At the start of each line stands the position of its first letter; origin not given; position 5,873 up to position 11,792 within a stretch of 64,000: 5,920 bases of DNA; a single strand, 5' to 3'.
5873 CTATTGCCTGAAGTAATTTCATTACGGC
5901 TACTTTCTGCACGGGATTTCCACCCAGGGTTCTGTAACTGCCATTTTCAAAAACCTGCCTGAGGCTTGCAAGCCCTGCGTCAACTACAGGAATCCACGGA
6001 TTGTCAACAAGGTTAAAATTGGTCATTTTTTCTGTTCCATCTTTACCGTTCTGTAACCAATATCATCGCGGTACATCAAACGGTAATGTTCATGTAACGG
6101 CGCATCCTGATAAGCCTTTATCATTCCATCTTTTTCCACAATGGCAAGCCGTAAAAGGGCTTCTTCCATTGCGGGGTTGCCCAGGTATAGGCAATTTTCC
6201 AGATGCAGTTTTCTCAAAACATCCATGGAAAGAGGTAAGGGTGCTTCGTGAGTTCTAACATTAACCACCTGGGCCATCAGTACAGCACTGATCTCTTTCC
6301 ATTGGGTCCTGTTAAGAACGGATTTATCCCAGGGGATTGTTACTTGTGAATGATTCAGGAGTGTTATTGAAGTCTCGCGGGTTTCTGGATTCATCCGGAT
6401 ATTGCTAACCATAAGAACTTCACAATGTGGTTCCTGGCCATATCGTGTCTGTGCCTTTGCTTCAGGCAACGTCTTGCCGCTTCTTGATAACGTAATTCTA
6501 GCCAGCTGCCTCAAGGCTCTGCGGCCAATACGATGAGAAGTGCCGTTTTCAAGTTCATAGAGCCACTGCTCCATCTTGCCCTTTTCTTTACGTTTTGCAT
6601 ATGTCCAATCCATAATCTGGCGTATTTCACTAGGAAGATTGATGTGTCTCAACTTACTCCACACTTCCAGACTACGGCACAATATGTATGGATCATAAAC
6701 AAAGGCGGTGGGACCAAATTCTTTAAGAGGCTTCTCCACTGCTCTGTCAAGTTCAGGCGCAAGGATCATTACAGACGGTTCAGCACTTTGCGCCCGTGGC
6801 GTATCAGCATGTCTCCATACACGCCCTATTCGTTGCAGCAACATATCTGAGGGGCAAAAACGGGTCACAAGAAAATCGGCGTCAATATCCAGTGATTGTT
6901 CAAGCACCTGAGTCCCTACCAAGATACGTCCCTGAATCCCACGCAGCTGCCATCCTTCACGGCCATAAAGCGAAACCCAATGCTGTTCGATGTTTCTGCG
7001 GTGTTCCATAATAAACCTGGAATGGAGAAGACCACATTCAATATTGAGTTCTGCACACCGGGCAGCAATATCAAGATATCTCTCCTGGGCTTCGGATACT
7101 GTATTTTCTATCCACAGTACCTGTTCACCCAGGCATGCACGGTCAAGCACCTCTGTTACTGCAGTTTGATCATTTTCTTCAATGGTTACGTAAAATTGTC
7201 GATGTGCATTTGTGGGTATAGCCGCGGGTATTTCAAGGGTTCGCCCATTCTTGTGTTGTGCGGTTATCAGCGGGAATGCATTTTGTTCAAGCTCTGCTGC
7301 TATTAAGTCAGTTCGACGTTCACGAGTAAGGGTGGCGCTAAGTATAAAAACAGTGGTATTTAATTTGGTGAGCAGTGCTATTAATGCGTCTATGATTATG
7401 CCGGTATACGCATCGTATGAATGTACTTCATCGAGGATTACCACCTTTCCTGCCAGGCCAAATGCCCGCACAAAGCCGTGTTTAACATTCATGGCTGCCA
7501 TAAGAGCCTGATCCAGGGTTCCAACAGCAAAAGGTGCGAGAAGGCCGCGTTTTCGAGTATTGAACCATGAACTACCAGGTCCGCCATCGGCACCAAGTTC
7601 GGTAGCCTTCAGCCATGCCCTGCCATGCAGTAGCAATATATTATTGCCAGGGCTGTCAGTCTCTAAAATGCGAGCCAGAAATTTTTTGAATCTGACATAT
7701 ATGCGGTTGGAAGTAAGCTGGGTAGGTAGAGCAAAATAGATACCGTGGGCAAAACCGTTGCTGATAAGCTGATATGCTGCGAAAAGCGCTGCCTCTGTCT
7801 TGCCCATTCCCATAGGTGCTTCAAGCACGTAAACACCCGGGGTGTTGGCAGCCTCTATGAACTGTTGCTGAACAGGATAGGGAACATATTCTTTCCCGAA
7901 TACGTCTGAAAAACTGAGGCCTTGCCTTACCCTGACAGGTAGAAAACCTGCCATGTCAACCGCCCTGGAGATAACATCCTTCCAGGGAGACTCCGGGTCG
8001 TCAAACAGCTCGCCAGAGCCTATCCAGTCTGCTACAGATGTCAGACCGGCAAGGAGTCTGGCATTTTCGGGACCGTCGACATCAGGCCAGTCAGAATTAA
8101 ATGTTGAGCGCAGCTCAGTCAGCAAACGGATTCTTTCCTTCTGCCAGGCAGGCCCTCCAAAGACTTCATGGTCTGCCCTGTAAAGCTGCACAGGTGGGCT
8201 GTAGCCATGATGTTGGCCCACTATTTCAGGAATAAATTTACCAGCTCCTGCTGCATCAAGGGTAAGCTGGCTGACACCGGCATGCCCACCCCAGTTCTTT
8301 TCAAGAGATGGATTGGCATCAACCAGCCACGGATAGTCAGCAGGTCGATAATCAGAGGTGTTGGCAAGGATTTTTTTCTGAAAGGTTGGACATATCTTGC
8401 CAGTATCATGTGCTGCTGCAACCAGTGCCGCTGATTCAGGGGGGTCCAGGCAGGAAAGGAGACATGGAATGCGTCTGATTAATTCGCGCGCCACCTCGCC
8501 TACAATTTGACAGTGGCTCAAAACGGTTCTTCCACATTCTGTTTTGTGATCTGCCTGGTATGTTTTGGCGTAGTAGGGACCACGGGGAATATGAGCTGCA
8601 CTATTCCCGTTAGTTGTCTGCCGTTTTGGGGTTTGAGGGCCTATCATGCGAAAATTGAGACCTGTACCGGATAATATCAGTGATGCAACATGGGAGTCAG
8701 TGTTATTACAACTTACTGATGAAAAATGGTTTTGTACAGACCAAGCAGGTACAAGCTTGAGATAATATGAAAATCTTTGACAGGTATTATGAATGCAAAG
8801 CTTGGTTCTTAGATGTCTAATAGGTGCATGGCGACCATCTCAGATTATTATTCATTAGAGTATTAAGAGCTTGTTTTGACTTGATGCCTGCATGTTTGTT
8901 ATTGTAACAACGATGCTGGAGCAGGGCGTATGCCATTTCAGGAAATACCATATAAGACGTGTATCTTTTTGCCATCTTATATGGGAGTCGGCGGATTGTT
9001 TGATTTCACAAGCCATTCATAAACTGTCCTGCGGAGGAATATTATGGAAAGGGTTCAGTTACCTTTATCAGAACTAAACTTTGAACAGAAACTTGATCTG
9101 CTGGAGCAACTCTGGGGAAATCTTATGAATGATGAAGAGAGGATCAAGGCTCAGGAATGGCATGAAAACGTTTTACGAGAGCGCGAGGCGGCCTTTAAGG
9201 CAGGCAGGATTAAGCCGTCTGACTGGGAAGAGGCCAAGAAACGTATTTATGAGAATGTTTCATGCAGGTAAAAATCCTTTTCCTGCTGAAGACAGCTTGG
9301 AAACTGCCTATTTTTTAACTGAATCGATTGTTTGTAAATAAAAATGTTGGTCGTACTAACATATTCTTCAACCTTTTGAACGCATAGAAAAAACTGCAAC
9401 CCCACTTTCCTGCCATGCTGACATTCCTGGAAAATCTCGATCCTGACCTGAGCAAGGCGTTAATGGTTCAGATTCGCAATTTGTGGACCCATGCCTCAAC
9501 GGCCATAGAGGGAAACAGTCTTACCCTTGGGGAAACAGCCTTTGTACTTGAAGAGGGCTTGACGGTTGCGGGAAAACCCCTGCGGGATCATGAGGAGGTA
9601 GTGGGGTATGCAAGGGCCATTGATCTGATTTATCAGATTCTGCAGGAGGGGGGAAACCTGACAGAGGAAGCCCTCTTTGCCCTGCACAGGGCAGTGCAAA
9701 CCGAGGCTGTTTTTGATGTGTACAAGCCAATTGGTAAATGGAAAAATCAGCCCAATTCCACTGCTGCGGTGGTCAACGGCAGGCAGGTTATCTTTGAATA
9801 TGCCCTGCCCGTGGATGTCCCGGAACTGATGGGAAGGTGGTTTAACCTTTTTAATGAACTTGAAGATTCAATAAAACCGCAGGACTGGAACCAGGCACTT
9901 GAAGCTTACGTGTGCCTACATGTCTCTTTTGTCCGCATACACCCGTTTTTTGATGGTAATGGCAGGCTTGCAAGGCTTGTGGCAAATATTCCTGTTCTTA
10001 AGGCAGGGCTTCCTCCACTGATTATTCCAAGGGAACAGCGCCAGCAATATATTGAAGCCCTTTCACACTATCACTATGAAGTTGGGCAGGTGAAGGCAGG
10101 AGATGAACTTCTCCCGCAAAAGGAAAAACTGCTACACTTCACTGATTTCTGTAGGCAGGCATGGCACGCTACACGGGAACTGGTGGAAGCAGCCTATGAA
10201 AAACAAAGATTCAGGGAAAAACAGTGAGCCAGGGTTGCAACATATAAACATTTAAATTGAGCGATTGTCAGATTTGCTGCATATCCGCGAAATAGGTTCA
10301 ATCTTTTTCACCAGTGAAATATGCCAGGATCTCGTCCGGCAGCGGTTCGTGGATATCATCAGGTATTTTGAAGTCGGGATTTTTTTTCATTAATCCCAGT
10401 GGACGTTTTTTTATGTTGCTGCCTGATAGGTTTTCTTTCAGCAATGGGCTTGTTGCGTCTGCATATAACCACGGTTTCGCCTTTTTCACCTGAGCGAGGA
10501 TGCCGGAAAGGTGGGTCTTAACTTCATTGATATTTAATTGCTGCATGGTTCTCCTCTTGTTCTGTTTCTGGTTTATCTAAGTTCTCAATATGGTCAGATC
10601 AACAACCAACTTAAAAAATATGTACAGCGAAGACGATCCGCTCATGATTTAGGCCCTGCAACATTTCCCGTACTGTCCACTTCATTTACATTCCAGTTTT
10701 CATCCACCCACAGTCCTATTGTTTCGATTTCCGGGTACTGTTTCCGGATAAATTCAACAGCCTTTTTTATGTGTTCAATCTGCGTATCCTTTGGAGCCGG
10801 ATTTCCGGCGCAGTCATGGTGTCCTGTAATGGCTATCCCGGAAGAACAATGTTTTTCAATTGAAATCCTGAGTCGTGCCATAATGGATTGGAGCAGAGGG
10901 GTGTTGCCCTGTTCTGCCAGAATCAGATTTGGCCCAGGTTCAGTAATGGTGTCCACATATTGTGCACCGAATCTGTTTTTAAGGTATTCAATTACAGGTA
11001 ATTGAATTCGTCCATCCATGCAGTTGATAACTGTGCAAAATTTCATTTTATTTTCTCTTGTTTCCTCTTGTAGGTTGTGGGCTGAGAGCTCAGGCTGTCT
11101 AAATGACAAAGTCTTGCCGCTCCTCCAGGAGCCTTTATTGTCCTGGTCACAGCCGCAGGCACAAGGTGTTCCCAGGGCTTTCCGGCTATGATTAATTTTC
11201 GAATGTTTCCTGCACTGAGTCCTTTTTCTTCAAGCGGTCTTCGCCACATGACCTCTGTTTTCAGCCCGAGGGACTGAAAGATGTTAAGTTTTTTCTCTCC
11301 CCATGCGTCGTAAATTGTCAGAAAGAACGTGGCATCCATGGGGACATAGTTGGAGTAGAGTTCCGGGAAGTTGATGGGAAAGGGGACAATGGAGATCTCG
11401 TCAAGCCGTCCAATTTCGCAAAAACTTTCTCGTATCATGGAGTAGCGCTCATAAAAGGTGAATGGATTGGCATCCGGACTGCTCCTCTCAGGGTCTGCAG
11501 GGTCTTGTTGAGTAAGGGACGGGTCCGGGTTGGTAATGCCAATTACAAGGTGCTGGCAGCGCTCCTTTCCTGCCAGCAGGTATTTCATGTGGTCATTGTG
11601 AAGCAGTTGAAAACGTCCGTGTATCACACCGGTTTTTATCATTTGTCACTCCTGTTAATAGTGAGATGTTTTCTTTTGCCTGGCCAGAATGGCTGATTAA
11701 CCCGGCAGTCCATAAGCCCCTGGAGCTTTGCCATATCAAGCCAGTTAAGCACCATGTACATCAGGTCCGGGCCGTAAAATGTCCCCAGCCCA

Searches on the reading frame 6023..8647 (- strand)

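Call 33: search_protein_families(library=pfam, proteins=[window:6023-8647:-], max_evalue=0.00001)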
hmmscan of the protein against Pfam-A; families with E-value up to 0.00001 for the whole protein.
window:6023-8647:- (874 aa): 4 families
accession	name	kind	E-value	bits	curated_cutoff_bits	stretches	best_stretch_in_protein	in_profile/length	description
PF22590.2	Cas3-like_C_2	-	3.2e-32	111.4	27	1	507-614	2-105/106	CRISPR-associated nuclease/helicase Cas3, C-terminal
PF18019.7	Cas3_HD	-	1e-17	65.3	23.1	1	27-213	2-204/207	Cas3, HD domain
PF00270.35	DEAD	-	4.9e-10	39.8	26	1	257-443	1-163/167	DEAD/DEAH box helicase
PF00271.37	Helicase_C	-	7.6e-06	26.6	23.5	0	506-613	14-109/110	Helicase conserved C-terminal domain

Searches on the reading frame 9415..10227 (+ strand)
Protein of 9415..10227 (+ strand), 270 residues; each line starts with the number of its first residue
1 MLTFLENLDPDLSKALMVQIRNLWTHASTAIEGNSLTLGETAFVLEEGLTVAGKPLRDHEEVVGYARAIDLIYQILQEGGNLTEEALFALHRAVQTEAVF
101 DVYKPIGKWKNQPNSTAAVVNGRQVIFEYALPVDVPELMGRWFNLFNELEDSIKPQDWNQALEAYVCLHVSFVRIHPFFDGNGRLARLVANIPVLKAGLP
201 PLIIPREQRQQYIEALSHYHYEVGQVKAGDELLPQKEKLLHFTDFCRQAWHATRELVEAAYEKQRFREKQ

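Call 33: search_protein_families(library=pfam, proteins=[window:9415-10227:+], max_evalue=0.00001)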
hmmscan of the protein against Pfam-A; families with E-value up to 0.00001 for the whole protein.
window:9415-10227:+ (270 aa): 1 family
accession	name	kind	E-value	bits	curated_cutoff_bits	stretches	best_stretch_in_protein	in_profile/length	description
PF02661.23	Fic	-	8.9e-16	59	24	1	82-191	2-90/93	Fic/DOC family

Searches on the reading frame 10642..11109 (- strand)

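Call 90: search_protein_families(library=pfam, proteins=[window:10642-11109:-], max_evalue=0.01)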
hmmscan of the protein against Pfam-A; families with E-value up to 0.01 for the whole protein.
window:10642-11109:- (155 aa): 2 families
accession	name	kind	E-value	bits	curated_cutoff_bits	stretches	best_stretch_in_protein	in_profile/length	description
PF20393.3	Pro_CA_2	-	3.7e-49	166.5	30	1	21-144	2-124/125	Putative carbonic anhydrase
PF00484.24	Pro_CA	-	0.0053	17.5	25.7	0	27-128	3-98/156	Carbonic anhydrase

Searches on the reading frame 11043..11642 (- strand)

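Call 33: search_protein_families(library=pfam, proteins=[window:11043-11642:-], max_evalue=0.00001)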
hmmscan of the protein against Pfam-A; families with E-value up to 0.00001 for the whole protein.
window:11043-11642:- (199 aa): 0 families

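Call 90: search_protein_families(library=pfam, proteins=[window:11043-11642:-], max_evalue=0.01)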
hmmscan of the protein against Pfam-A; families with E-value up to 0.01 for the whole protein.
window:11043-11642:- (199 aa): 1 family
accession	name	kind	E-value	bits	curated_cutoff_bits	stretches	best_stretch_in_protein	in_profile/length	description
PF01467.32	CTP_transf_like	-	4.3e-05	24.2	21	1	7-76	2-62/133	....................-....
